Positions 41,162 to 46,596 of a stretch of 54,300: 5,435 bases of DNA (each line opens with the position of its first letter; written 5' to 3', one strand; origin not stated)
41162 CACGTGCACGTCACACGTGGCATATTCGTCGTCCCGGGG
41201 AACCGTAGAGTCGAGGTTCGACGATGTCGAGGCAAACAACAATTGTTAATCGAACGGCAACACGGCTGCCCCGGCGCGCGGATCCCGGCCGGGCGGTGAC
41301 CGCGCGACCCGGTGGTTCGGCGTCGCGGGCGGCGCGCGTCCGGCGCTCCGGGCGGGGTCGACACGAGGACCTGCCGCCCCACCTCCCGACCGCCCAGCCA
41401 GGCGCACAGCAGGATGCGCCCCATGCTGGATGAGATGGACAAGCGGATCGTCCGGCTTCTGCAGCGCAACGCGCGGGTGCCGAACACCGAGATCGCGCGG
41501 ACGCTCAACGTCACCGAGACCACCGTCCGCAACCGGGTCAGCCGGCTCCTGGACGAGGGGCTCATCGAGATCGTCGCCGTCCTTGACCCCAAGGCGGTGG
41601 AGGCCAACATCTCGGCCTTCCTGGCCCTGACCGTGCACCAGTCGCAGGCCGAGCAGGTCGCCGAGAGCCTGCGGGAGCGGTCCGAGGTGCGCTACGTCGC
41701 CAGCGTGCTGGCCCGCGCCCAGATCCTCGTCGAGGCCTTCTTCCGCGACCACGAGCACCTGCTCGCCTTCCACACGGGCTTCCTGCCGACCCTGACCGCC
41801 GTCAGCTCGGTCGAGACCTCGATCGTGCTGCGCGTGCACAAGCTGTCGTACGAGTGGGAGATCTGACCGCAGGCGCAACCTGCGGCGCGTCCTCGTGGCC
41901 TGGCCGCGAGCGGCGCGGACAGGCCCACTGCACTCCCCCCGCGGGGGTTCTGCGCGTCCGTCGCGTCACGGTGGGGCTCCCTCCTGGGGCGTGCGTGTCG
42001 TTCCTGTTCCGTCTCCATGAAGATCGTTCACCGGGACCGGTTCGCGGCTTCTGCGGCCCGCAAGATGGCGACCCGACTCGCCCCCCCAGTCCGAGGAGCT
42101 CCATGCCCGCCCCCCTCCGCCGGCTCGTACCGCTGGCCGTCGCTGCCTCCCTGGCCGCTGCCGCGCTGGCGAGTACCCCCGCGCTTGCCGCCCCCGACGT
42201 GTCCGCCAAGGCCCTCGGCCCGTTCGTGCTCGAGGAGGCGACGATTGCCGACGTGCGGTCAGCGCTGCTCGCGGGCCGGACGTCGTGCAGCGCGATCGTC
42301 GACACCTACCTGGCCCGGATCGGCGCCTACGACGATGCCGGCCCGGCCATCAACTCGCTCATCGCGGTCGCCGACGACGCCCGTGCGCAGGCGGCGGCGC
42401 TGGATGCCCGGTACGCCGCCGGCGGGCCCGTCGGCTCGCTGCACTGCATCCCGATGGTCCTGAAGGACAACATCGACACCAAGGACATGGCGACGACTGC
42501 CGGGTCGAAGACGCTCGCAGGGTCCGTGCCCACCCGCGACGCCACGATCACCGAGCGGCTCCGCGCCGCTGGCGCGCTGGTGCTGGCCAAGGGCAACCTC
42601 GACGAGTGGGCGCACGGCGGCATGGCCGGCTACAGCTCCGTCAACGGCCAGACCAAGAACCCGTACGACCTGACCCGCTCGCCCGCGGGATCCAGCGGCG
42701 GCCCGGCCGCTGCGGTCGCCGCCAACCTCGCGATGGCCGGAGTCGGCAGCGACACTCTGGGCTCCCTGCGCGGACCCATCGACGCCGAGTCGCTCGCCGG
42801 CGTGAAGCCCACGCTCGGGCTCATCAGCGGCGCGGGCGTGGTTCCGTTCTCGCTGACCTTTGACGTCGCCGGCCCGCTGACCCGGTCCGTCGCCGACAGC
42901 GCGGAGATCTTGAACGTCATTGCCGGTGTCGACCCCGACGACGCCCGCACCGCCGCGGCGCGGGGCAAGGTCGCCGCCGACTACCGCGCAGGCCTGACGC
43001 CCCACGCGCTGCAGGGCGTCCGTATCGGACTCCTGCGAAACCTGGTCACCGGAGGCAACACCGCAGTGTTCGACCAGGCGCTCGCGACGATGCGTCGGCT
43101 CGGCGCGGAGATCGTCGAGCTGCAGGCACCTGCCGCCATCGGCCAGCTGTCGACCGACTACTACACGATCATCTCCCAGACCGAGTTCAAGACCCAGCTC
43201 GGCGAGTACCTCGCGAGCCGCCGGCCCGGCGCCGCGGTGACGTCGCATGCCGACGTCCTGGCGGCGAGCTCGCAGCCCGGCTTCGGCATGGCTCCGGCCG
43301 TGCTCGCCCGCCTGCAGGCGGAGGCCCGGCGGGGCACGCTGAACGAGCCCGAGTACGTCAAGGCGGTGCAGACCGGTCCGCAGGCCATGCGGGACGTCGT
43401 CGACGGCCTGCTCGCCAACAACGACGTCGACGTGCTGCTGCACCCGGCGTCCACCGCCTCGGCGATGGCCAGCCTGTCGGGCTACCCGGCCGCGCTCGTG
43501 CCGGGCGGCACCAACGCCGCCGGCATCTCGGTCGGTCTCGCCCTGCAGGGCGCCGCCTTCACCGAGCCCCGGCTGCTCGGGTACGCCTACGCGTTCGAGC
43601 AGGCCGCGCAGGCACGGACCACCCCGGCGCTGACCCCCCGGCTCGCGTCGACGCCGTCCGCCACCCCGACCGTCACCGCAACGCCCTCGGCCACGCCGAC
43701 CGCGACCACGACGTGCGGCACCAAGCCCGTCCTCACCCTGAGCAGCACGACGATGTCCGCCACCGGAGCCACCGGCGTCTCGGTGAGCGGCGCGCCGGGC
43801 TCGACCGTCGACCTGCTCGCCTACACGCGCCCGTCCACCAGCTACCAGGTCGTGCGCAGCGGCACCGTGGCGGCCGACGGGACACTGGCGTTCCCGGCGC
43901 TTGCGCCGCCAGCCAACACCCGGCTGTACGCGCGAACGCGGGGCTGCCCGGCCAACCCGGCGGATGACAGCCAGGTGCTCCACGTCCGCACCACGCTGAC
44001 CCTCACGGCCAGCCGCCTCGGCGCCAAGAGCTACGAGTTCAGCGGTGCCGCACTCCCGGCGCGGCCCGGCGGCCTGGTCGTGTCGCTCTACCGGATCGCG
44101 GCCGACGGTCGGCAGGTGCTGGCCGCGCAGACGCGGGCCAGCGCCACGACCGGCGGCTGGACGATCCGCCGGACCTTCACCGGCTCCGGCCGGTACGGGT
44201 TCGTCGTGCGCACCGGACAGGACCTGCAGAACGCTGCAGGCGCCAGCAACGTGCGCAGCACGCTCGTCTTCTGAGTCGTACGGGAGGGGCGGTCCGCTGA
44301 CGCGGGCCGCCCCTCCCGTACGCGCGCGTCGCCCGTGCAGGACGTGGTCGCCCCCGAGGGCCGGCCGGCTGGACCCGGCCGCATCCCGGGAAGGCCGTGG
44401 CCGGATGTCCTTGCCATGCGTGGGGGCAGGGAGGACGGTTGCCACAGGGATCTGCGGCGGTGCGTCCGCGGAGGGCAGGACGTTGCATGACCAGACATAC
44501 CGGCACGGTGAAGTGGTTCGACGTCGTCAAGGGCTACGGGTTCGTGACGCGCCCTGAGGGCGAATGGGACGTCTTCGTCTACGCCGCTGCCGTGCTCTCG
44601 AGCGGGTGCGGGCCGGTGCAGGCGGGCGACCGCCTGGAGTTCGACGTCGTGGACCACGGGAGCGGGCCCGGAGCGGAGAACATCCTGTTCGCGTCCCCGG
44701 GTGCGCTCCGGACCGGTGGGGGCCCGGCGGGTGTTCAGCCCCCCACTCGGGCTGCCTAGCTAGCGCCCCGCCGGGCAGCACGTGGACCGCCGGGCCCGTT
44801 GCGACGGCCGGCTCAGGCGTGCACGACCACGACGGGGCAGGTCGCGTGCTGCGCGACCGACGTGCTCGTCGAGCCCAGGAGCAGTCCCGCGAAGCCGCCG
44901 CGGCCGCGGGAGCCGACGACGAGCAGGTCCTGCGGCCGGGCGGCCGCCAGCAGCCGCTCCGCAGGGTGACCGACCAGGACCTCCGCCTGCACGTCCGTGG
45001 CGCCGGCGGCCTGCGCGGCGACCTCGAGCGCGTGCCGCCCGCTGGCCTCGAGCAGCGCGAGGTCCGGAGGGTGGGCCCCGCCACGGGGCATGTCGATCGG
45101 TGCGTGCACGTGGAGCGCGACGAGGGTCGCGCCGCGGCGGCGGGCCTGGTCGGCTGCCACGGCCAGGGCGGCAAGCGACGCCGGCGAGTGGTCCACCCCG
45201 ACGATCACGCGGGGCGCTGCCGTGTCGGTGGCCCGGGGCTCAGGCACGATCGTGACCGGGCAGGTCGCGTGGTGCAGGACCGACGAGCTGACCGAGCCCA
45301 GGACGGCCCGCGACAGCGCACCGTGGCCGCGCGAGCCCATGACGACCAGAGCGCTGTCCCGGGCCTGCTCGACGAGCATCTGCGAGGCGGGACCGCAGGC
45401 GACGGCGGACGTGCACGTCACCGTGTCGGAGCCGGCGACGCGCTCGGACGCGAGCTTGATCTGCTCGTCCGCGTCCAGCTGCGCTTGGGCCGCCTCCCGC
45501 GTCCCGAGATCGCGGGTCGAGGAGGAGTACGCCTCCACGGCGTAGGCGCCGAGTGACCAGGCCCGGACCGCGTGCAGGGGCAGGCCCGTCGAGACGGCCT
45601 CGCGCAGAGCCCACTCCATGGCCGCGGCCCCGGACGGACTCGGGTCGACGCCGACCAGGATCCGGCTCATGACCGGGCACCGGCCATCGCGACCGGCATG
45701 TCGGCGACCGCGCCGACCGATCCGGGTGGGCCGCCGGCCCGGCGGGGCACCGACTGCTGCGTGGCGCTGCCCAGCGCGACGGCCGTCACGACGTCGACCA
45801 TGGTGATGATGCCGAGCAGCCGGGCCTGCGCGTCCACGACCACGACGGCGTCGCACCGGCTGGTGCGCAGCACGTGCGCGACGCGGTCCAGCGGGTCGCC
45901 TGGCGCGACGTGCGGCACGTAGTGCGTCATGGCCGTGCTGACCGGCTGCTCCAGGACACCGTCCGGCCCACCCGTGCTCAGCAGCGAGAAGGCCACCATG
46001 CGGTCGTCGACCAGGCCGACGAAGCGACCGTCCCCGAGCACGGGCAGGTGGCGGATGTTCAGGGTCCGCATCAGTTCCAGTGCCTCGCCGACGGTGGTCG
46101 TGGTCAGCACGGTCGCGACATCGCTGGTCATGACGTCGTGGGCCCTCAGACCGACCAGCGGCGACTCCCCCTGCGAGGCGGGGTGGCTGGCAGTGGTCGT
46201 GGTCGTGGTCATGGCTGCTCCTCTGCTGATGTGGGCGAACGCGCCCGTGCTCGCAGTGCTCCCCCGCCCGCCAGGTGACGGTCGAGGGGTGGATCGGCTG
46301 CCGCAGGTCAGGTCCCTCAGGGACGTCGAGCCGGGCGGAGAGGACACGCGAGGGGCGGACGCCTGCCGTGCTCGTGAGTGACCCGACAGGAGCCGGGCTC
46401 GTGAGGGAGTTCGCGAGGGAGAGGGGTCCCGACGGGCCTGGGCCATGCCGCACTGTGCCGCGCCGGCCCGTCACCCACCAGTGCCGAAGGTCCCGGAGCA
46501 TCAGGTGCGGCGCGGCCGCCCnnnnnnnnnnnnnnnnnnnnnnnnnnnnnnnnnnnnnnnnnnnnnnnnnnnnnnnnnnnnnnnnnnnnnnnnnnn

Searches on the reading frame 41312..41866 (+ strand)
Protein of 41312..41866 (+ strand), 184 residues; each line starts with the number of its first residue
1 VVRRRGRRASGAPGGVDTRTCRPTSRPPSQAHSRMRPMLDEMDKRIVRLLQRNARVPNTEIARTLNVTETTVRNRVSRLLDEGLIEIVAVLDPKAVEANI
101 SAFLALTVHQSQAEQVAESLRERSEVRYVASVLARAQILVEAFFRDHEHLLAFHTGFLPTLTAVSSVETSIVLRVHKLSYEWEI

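Call 10: search_protein_families(library=pfam, proteins=[window:41312-41866:+], max_evalue=0.01)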
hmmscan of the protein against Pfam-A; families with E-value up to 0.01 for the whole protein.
window:41312-41866:+ (184 aa): 22 families
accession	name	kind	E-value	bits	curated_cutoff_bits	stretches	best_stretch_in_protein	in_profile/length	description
PF13404.12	HTH_AsnC-type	-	7e-16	58.2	27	1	39-79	1-41/42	AsnC-type helix-turn-helix domain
PF13412.12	HTH_24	-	1e-14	54.3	21.9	1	39-86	1-48/48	Winged helix-turn-helix DNA-binding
PF01037.27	AsnC_trans_reg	-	3.2e-09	37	25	1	107-174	4-72/73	Lrp/AsnC ligand binding domain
PF08279.18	HTH_11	-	4.8e-06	26.8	25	1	45-89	4-48/55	HTH domain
PF22451.2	NirdL-like_HTH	-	4.5e-05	23.4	27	1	43-85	1-46/47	Siroheme decarboxylase NirDL-like HTH domain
PF12840.13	HTH_20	-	5e-05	23.6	27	1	41-87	4-50/51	Helix-turn-helix domain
PF13384.12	HTH_23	-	7.7e-05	22.8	24.6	1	45-84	9-46/50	Homeodomain-like domain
PF22482.2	AsnC_trans_reg_3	-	0.0001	22.8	24.4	1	113-182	24-92/95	PF0864 C-terminal dimeric alpha+beta barrel domain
PF08281.18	Sigma70_r4_2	-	0.00024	21.1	25.7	1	57-78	28-49/54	Sigma-70, region 4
PF01047.28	MarR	-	0.00059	20.1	24.6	1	45-86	7-48/59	MarR family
PF01325.25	Fe_dep_repress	-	0.00087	19.9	26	1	47-86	14-53/60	Iron dependent repressor, N-terminal DNA binding domain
PF09339.16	HTH_IclR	-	0.0015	18.7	22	1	46-86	8-49/52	IclR helix-turn-helix domain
PF12802.13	MarR_2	-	0.0017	18.9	27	1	44-88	8-53/61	MarR family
PF01978.25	TrmB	-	0.0032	17.7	25.6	0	52-89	19-56/68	Sugar-specific transcriptional regulator TrmB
PF07506.17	RepB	-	0.0036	17.8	30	1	47-140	15-110/185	RepB plasmid partitioning protein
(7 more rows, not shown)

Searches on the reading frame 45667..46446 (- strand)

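Call 10: search_protein_families(library=pfam, proteins=[window:45667-46446:-], max_evalue=0.01)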
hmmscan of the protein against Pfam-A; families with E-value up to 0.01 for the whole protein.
window:45667-46446:- (259 aa): 1 family
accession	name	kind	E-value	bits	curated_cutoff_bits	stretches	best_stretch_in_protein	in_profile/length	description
PF00571.33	CBS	-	3.9e-22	78.8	24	2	103-151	2-51/57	CBS domain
